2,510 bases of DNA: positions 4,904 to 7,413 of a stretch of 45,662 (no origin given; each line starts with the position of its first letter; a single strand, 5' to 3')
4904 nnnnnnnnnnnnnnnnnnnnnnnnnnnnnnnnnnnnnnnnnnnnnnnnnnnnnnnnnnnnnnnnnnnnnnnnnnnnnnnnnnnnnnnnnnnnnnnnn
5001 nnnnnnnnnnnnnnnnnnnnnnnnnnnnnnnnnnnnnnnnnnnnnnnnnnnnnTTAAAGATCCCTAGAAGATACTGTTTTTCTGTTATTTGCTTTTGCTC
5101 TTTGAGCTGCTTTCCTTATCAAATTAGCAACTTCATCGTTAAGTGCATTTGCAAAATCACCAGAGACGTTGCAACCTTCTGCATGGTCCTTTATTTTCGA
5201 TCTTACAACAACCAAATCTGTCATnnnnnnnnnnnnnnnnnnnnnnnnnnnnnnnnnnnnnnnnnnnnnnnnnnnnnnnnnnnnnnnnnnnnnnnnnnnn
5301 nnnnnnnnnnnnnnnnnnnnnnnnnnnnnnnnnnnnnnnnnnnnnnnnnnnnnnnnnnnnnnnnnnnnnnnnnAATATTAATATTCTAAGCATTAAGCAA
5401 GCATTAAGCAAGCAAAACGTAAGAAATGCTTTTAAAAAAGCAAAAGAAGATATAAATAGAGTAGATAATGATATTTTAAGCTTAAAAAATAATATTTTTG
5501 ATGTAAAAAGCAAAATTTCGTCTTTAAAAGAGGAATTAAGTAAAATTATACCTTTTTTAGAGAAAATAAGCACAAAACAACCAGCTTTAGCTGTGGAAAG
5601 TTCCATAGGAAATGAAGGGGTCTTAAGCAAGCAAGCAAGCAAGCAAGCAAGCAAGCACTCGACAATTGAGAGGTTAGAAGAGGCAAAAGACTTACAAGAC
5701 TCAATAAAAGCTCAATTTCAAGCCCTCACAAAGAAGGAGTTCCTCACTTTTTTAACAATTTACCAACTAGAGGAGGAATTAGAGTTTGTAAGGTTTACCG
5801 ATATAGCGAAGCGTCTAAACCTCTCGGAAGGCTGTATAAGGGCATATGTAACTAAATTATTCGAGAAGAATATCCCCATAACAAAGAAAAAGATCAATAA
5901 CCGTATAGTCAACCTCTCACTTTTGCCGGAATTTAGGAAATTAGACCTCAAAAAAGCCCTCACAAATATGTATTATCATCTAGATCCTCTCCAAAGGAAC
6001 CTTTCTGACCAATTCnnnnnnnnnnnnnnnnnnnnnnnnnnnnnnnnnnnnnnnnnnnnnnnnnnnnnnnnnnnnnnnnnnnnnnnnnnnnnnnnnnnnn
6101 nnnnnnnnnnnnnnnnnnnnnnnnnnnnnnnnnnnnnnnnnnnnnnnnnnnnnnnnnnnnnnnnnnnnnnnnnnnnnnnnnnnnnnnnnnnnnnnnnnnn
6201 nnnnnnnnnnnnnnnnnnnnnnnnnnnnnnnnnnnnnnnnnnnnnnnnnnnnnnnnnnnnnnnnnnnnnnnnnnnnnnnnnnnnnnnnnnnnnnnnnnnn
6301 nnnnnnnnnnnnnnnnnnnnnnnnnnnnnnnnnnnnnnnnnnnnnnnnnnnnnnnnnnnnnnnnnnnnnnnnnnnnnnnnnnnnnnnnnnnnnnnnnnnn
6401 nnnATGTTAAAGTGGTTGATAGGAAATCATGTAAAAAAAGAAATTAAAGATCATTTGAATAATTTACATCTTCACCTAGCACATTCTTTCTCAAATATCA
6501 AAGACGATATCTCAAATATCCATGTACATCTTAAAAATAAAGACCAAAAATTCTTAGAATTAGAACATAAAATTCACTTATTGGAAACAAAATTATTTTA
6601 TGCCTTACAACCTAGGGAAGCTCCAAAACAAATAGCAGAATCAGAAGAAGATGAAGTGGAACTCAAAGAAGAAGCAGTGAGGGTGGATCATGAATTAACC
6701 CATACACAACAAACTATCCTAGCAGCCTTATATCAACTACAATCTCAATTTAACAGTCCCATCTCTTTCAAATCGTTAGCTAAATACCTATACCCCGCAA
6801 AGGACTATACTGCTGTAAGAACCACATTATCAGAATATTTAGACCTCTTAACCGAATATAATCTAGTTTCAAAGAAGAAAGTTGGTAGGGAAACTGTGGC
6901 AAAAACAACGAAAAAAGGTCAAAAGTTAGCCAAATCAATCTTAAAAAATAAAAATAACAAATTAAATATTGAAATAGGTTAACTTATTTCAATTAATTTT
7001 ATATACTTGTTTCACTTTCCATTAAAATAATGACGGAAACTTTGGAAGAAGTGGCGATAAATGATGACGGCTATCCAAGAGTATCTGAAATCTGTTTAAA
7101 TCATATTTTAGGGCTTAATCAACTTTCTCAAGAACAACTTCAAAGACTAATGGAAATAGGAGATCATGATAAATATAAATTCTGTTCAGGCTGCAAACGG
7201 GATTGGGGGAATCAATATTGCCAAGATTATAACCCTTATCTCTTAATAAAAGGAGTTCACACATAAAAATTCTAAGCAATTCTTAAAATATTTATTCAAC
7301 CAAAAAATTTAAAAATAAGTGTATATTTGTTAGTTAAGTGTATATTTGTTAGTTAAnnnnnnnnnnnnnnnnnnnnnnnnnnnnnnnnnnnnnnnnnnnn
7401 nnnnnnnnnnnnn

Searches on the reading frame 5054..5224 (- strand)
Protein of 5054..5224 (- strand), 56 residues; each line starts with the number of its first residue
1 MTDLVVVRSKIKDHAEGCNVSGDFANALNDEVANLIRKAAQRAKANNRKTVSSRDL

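Call 9: search_protein_families(library=pfam, proteins=[window:5054-5224:-], max_evalue=0.1)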
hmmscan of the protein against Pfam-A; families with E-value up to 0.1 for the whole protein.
window:5054-5224:- (56 aa): 3 families
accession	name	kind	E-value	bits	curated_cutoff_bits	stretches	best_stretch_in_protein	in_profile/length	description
PF09123.17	DUF1931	-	0.0015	19.2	21.8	1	24-56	21-53/138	Domain of unknown function (DUF1931)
PF19849.4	DUF6324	-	0.024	14.9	27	1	2-45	18-59/60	Family of unknown function (DUF6324)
PF00808.29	CBFD_NFYB_HMF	-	0.056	14.2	21.4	1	32-56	37-61/65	Histone-like transcription factor (CBF/NF-Y) and archaeal histone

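Call 57: search_protein_families(library=ncbifam, proteins=[window:5054-5224:-], max_evalue=0.01)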
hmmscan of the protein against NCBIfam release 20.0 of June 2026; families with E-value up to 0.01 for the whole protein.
window:5054-5224:- (56 aa): 1 family
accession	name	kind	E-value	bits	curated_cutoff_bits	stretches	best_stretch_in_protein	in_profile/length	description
NF043032.1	archaea_histone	superfamily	0.0017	18.8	50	1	23-55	20-56/60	histone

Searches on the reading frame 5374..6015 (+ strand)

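Call 9: search_protein_families(library=pfam, proteins=[window:5374-6015:+], max_evalue=0.1)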
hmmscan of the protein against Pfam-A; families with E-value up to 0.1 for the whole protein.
window:5374-6015:+ (214 aa): 10 families
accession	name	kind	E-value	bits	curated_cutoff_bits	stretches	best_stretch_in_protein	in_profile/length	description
PF01325.25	Fe_dep_repress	-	0.00036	21.1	26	1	128-164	12-48/60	Iron dependent repressor, N-terminal DNA binding domain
PF08279.18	HTH_11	-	0.0012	19.1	25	1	130-172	7-49/55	HTH domain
PF21984.2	DnaD_N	-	0.0014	19.2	27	1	118-175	14-73/101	DnaD N-terminal domain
PF20878.2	REST_helical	-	0.0041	17.8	27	1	20-59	21-60/65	Helical region in REST corepressor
PF06419.17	COG6_N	-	0.021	15.4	27.4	1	14-68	29-83/114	Conserved oligomeric complex COG6, N-terminal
PF06009.19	Laminin_II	-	0.035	14.6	33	1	6-94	17-108/138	Laminin Domain II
PF00196.25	GerE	-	0.037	14.1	23.5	0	143-165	22-44/57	Bacterial regulatory proteins, luxR family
PF12339.13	DNAJ_related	-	0.038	14.6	25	1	85-137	11-65/127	DNA-J related protein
PF13012.11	MitMem_reg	-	0.041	14.2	26.6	0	32-69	18-55/113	Maintenance of mitochondrial structure and function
PF20428.3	Sey1_3HB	-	0.075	12.3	24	0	24-186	65-226/419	Sey1 three-helix bundle domain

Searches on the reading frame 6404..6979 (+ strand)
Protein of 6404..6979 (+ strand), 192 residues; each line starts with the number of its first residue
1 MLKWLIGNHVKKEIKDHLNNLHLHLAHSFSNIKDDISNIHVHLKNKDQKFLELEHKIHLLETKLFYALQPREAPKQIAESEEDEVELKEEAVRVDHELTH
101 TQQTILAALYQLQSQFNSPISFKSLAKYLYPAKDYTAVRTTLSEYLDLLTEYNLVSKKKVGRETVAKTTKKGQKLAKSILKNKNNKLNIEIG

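Call 9: search_protein_families(library=pfam, proteins=[window:6404-6979:+], max_evalue=0.1)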
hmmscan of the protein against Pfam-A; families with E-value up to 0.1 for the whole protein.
window:6404-6979:+ (192 aa): 7 families
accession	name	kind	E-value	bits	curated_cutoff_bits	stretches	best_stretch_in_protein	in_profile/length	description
PF22665.2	DUF6293_C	-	0.00086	20.2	27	1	98-177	10-99/101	DUF6293 C-terminal winged helix domain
PF21248.3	SoFic-like_C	-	0.0068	17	27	1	135-164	40-69/76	Protein adenylyltransferase SoFic-like, C-terminal domain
PF12845.12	TBD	-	0.012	15.8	27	0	86-121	13-52/56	TBD domain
PF14947.12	HTH_45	-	0.016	15.7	25.5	1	141-181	35-71/77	Winged helix-turn-helix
PF19353.4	DUF5930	-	0.025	14.1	27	1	28-110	106-189/320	Family of unknown function (DUF5930)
PF25318.1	WH_GDS1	-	0.028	14.9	27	0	100-143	6-49/95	GDS1 winged helix domain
PF03444.21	HrcA_DNA-bdg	-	0.043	13.9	21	0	97-141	1-43/79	Winged helix-turn-helix transcription repressor, HrcA DNA-binding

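Call 15: find_homologous_proteins(query=window:6404-6979:+)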
Query window:6404-6979:+ (192 aa): 17 proteins with E <= 0.001 among 154 candidates.
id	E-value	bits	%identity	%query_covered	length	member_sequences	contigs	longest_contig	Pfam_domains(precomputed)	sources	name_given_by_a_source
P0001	1.5e-116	404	100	100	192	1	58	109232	-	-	-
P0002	3.1e-84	299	75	100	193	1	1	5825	-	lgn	-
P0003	4.1e-67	244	65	92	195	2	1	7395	-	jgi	jgi:hypothetical protein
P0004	5.6e-66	240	64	92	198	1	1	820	-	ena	-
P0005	1.7e-65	238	62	99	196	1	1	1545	-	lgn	-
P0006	1.6e-61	225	63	94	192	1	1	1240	-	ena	-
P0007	1.9e-59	219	60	99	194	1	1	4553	-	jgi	-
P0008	4.4e-59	217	60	99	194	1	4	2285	-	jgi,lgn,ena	-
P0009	1.4e-57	213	58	98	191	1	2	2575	-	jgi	jgi:hypothetical protein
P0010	2.5e-54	202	56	98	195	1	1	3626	-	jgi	jgi:DNA-binding MarR family transcriptional regulator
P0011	3.3e-47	179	50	97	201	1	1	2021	-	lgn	-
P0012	4.7e-47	178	48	99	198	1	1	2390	-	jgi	-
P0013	1.5e-45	173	47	97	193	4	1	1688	-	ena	-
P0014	1.8e-45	173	47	97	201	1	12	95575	-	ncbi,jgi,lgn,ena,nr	ncbi:hypothetical protein J4443_03700 [Candidatus Woesearchaeota archaeon]|nr:hypothetical protein [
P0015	2.1e-44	170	48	97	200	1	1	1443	-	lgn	-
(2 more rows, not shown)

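Call 23: find_related_loci(query=A1, collection=metagenome_contigs, flank=2500)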
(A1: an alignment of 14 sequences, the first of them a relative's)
Query A1 (192 aa) in metagenome_contigs; peptide patterns used: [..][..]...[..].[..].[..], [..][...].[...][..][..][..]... (x = any residue, [..] = any of these).
90 stretches matched a pattern; 8 encode a relative of the query (tblastn E <= 1e-3); 8 distinct loci.
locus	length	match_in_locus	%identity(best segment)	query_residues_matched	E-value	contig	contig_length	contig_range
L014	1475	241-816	60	1-191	6e-70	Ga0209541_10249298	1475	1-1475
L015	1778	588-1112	65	1-172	1e-62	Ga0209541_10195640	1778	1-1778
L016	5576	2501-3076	47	1-186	3e-53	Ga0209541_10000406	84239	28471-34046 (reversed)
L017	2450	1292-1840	48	1-183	1e-49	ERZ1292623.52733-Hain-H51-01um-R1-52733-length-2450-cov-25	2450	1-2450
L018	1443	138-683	47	1-176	1e-50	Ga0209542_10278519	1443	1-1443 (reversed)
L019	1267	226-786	47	1-179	7e-48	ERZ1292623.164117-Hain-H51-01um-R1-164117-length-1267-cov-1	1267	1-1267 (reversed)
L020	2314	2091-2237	35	132-180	3e-5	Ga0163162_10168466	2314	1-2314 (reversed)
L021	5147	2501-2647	33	132-180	4e-5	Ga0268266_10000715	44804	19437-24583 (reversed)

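Call 28: find_encoding_contigs(protein=P0014, flank=4000, max_places=3)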
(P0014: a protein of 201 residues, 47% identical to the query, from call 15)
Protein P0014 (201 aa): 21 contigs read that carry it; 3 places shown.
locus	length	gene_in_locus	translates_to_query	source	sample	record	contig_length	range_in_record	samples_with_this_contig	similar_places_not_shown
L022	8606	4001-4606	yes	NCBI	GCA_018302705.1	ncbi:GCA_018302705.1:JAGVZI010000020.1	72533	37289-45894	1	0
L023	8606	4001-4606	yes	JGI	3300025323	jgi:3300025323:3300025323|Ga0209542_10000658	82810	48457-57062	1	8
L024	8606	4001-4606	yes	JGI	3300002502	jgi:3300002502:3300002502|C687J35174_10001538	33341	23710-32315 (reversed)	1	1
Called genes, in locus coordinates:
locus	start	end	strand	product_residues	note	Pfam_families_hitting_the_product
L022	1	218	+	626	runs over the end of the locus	PF01078:Mg_chelatase (weak), PF00004:AAA (faint), PF00158:Sigma54_activat, PF13654:AAA_32 (weak), PF07728:AAA_5 (weak), PF20436:LonB_AAA-LID (weak), PF05362:Lon_C, PF13541:ChlI, +2 more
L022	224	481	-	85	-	-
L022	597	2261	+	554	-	PF03485:Arg_tRNA_synt_N, PF00750:tRNA-synt_1d, PF05746:DALR_1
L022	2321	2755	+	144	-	-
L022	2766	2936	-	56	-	-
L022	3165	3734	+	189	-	PF13730:HTH_36 (weak)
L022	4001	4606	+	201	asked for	-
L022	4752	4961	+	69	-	-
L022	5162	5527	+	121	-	-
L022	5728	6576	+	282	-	PF13495:Phage_int_SAM_4, PF02899:Phage_int_SAM_1 (weak), PF00589:Phage_integrase, PF22823:MrpR_C_cat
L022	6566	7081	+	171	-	-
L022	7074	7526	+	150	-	-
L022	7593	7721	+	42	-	PF00589:Phage_integrase (weak)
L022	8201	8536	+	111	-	PF23477:zf_Tbcl_2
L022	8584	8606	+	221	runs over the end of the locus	PF12705:PDDEXK_1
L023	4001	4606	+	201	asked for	-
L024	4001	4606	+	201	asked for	-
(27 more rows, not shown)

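Call 29: find_encoding_contigs(protein=P0002, flank=4000, max_places=2)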
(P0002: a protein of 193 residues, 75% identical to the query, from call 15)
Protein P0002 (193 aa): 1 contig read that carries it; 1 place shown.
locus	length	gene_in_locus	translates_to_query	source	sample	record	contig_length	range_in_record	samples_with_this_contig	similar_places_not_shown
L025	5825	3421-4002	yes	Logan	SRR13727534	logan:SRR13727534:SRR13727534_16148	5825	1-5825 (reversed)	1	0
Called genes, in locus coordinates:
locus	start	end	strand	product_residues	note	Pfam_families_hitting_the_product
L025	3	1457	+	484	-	?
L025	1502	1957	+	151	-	-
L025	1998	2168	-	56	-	-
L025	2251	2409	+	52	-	-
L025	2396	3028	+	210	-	PF01325:Fe_dep_repress (weak)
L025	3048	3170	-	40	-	-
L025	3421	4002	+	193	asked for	-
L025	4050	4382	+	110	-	-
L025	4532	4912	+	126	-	-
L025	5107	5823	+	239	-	?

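Call 30: find_encoding_contigs(protein=P0003, flank=4000, max_places=2)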
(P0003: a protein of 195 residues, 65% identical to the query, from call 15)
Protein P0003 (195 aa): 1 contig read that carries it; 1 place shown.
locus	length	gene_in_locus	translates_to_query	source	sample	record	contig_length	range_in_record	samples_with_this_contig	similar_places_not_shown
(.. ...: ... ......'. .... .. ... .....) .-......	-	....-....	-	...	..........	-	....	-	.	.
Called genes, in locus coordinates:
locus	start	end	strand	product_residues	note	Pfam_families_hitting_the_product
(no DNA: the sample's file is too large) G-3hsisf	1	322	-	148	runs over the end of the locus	-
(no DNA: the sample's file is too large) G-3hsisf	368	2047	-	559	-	PF03485:Arg_tRNA_synt_N, PF00750:tRNA-synt_1d, PF00133:tRNA-synt_1 (faint), PF05746:DALR_1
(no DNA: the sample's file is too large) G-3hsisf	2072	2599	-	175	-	-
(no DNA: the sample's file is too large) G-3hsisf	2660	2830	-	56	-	-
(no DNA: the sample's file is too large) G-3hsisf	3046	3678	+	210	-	-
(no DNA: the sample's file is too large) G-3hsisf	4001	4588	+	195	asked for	-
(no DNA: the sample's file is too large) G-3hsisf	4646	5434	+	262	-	PF02661:Fic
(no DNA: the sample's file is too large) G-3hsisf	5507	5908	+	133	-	-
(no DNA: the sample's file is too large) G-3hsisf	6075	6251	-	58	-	PF04014:MazE_antitoxin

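Call 34: find_encoding_contigs(protein=P0010, flank=3000, max_places=2)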
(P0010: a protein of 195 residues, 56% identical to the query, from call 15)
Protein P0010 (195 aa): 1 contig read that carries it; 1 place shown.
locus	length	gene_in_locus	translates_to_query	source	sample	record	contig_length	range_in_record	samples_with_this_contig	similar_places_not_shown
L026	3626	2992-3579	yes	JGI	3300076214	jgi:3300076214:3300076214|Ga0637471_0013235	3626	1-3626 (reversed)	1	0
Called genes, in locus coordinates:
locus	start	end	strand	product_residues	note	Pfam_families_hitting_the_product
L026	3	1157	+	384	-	?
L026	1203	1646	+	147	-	-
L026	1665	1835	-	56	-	-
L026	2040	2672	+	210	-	-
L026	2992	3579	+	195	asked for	-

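Call 35: find_encoding_contigs(protein=P0007, flank=3000, max_places=2)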
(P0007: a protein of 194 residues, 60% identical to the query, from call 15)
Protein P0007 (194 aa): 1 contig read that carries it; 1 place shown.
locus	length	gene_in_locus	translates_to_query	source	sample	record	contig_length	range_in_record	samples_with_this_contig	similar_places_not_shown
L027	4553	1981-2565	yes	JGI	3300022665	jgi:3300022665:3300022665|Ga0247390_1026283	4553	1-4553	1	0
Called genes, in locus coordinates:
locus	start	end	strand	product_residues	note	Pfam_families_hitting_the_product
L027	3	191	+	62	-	?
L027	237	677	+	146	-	-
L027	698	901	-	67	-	-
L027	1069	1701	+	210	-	-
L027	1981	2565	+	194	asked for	-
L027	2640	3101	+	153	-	-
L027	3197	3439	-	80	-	-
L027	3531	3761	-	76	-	-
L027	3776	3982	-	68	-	-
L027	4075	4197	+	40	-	-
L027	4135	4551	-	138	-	?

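Call 36: find_encoding_contigs(protein=P0012, flank=3000, max_places=2)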
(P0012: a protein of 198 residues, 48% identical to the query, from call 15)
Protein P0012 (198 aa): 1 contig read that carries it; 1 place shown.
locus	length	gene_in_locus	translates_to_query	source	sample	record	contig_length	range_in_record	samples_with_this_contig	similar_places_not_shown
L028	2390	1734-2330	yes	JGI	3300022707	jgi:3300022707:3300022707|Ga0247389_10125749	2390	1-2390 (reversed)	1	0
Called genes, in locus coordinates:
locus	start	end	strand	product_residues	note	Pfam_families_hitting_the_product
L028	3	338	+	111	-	?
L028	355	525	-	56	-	-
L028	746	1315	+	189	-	-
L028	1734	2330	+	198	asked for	-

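Call 37: find_encoding_contigs(protein=P0009, flank=3000, max_places=2)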
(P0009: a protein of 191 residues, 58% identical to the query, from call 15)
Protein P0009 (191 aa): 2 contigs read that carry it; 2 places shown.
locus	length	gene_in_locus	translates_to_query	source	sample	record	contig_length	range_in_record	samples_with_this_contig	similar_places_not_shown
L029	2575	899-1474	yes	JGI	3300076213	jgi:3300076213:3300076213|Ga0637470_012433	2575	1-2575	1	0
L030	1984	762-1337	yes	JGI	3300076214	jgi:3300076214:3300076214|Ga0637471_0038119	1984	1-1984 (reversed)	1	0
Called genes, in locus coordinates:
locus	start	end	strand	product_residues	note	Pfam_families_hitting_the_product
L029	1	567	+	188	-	?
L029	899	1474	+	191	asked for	-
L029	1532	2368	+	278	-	PF02661:Fic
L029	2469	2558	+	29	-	-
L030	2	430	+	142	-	?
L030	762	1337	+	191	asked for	-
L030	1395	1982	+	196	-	?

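Call 39: predict_structure(alignment_id=A1)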
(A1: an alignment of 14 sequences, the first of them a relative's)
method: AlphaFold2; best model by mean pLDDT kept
length: 192 residues; sequences in the alignment: 14
mean_pLDDT: 79.8   pTM: 0.48
mean pLDDT of the five models: 79.8, 78.9, 78.0, 76.1, 75.6
residues with pLDDT >= 90: 73; 70-90: 80; 50-70: 14; < 50: 25
segments of 3 or more residues with pLDDT < 50: 71-94
pLDDT, mean of each block of 10 residues (from residue 1): 72 86 89 89 85 87 73 37 33 63 94 91 92 90 94 92 91 92 71 51
secondary structure, 60 per line:
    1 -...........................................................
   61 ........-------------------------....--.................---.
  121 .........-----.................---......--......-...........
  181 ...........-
elements in order: H2-68 H94-97 H100-116 H122-129 H135-151 E155-160 E163-168 H170-191

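Call 43: fold_search(model_id=the predicted structure, library=pdb)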
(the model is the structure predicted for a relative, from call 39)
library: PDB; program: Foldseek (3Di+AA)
matches with E <= 10: 923; with E <= 0.001: 3
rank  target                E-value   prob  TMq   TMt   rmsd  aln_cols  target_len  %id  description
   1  3o3k                  3.1e-04  1.00  0.38  0.78   5.2        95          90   18  Crystal structure of AF1382 from Archaeoglobus fulgidus (released 2010-08-04)
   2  2qvo                  3.6e-04  1.00  0.36  0.76   4.2        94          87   18  Crystal structure of AF1382 from Archaeoglobus fulgidus (released 2007-09-04)
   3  3ov8                  6.3e-04  1.00  0.39  0.78   4.0        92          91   18  Crystal structure of AF1382 from Archaeoglobus fulgidus, High resolution (released 2011-11-16)
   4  4lll_M                1.6e-03  1.00  0.38  0.56   4.2       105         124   20  Crystal structure of S. aureus MepR-DNA complex (released 2014-05-14)
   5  3eco_A                2.4e-03  1.00  0.41  0.57   2.5        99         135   18  Crystal structure of MepR, a transcription regulator of the Staphylococcus aureus multidrug efflux pump MepA (released 2009-02-10)
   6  1tbx_B                2.7e-03  1.00  0.35  0.69   3.5        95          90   19  Crystal structure of SSV1 F-93 (released 2004-07-13)
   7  6fi9_A                2.7e-03  1.00  0.38  0.49  12.6       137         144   20  Crystal Structure of a zinc-responsive MarR family member, Lactococcus lactis ZitR (released 2019-02-20)
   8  5yi0_A                3.5e-03  1.00  0.39  0.51  10.3       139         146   16  Structure of Lactococcus lactis ZitR, C30AH42A mutant (released 2017-12-06)
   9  4l9t_A                4.3e-03  1.00  0.37  0.49   4.3       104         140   19  Crystal structure of MepR F27L mutant from multidrug resistant S. aureus clinical isolate (released 2013-09-11)
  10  2pg4_A                4.3e-03  1.00  0.37  0.69   3.3        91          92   18  Crystal structure of a putative dna binding protein (ape_0880a) from aeropyrum pernix k1 at 2.21 A resolution (released 2007-04-24)
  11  5yhy                  4.6e-03  1.00  0.38  0.50  10.6       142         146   20  Structure of Lactococcus lactis ZitR, C30S mutant (released 2017-12-06)
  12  1zg3                  4.6e-03  1.00  0.26  0.16   5.8        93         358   20  Crystal structure of the isoflavanone 4'-O-methyltransferase complexed with SAH and 2,7,4'-trihydroxyisoflavanone (released 2006-08-01)
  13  4yif_B                4.9e-03  1.00  0.38  0.50   2.7        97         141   13  Crystal structure of Rv0880 (released 2015-06-10)
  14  5aip_A                4.9e-03  1.00  0.38  0.51   3.3       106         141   22  Crystal structure of NadR in complex with 4-hydroxyphenylacetate (released 2016-03-02)
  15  2d1h_A                5.9e-03  1.00  0.33  0.57   7.7       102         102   18  Crystal structure of ST1889 protein from thermoacidophilic archaeon Sulfolobus tokodaii (released 2006-09-05)
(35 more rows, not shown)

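Call 57: search_protein_families(library=ncbifam, proteins=[window:6404-6979:+], max_evalue=0.01)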
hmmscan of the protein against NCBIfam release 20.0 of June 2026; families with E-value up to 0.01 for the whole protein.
window:6404-6979:+ (192 aa): 2 families
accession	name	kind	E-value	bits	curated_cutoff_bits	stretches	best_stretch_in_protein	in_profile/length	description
NF053610.1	Sso10a_fam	subfamily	0.0041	17.1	60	1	141-175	33-63/64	Sso10a family chromatin protein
NF050184.1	VpaChn25_0724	subfamily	0.0094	16.1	65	0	109-177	8-75/88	VpaChn25_0724 family phage protein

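Call 71: search_protein_representatives(alignment_id=A1)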
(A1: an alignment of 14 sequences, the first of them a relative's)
Query: 14 sequences, 195 profile positions. Proteins with E-value up to 0.001 (for the whole library): 282; up to 1e-10: 175; up to 1e-30: 26. The best 150 are listed.
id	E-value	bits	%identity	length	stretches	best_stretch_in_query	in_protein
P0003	5.4e-85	300.5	-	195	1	1-194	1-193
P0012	2.2e-77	275.7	-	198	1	1-193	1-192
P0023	9.2e-56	205.1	-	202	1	1-191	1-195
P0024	2.0e-43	164.8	-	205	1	1-192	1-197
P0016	4.4e-41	157.2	-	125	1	1-124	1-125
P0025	7.4e-39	149.9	-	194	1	1-190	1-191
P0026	1.8e-38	148.7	-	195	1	1-191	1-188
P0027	1.7e-37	145.5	-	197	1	1-188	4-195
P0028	1.5e-36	142.4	-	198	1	11-194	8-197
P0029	1.2e-35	139.5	-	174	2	94-189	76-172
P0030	1.5e-35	139.1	-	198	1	11-189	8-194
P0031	2.1e-35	138.7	-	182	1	1-192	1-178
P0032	3.0e-35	138.2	-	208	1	1-192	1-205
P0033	5.5e-35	137.3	-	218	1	1-188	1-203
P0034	5.9e-35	137.2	-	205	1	1-192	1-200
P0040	8.5e-32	126.9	-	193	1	1-183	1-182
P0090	1.5e-23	100.0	-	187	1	2-191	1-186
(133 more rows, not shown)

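Call 72: find_encoding_contigs(protein=P0040, flank=3000, max_places=2)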
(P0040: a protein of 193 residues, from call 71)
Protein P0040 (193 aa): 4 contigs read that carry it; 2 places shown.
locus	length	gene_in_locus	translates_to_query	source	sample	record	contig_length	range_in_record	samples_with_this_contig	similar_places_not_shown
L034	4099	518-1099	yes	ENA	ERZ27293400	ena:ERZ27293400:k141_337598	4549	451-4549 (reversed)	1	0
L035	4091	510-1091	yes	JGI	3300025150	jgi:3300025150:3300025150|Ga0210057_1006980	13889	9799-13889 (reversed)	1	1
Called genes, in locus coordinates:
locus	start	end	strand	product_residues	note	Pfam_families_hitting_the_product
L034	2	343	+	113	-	?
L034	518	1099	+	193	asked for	-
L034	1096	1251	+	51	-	-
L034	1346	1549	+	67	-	-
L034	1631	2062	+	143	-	-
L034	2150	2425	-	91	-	-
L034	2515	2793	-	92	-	PF00313:CSD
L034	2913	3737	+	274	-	PF13495:Phage_int_SAM_4, PF00589:Phage_integrase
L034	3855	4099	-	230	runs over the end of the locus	?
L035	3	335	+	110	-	?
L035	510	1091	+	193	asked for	-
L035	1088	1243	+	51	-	-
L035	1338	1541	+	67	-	-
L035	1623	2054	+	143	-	-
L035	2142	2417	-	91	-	-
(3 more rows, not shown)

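Call 73: find_encoding_contigs(protein=P0090, flank=3000, max_places=2)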
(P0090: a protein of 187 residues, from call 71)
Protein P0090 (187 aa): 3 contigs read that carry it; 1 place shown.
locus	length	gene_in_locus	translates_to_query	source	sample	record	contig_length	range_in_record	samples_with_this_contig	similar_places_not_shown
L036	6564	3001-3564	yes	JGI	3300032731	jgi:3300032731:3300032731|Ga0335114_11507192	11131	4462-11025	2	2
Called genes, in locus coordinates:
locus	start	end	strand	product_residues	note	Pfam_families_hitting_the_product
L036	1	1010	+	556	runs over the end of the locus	PF03485:Arg_tRNA_synt_N, PF00750:tRNA-synt_1d, PF05746:DALR_1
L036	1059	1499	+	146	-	-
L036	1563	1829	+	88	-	-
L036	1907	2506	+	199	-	PF13412:HTH_24 (faint)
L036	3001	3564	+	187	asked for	-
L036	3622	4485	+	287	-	PF02811:PHP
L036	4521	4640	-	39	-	-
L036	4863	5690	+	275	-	PF02899:Phage_int_SAM_1, PF13495:Phage_int_SAM_4, PF00589:Phage_integrase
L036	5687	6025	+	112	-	PF01844:HNH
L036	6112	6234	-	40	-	-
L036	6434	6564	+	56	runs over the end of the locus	-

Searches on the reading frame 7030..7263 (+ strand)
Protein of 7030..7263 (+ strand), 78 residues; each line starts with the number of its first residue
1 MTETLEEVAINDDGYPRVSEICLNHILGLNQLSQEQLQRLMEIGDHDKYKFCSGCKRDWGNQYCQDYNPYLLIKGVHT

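Call 9: search_protein_families(library=pfam, proteins=[window:7030-7263:+], max_evalue=0.1)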
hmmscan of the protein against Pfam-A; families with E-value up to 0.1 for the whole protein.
window:7030-7263:+ (78 aa): 1 family
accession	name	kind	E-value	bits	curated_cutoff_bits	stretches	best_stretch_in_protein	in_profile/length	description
PF22191.2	IBR_1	-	0.0073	16.6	27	1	48-60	28-40/47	IBR domain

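Call 57: search_protein_families(library=ncbifam, proteins=[window:7030-7263:+], max_evalue=0.01)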
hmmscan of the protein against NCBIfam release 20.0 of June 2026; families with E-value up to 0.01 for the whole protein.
window:7030-7263:+ (78 aa): 0 families
